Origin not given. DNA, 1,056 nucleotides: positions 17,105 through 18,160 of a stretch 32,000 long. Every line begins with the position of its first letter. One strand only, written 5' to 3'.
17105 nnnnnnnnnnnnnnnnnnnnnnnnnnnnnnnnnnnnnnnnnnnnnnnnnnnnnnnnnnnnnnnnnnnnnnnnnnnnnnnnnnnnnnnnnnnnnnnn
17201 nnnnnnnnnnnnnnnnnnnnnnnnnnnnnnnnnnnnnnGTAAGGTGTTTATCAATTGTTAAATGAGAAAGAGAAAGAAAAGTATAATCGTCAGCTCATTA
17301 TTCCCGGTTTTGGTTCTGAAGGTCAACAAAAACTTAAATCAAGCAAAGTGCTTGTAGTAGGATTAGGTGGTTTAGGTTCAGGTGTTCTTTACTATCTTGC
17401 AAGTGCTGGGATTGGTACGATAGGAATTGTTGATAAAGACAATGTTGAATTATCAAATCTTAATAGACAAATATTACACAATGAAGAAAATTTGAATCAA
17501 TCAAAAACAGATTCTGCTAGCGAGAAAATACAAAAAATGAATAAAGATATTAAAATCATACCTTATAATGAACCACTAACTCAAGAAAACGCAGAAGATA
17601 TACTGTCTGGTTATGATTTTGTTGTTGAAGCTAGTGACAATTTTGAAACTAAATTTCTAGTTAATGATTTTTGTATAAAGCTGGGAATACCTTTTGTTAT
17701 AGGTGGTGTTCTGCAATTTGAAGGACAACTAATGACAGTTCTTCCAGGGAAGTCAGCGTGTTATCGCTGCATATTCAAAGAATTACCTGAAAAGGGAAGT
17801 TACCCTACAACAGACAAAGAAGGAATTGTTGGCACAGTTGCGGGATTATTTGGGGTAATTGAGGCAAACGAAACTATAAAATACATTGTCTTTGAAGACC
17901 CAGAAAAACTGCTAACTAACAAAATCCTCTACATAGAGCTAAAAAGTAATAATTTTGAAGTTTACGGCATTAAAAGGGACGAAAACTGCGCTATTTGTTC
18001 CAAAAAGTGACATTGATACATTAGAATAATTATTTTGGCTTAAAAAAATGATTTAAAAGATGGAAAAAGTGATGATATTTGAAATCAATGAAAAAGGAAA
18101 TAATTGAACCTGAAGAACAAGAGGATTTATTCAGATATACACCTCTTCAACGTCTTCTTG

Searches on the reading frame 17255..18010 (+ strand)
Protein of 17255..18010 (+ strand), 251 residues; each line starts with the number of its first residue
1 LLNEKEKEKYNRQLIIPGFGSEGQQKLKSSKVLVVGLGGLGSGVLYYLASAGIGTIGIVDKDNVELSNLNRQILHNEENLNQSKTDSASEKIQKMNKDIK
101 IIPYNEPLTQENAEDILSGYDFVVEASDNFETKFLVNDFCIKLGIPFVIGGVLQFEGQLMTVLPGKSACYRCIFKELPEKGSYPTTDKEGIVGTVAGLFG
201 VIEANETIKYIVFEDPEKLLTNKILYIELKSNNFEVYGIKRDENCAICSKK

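Call 30: search_protein_families(library=pfam, proteins=[window:17255-18010:+], max_evalue=0.001)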
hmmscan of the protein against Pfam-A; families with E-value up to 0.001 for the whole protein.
window:17255-18010:+ (251 aa): 2 families
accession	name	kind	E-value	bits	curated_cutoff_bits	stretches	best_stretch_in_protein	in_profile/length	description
PF00899.27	ThiF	-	1e-77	261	28.1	1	10-245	1-236/238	ThiF family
PF03435.24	Sacchrp_dh_NADP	-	7.7e-05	23.5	25.1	0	32-148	1-96/129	Saccharopine dehydrogenase NADP binding domain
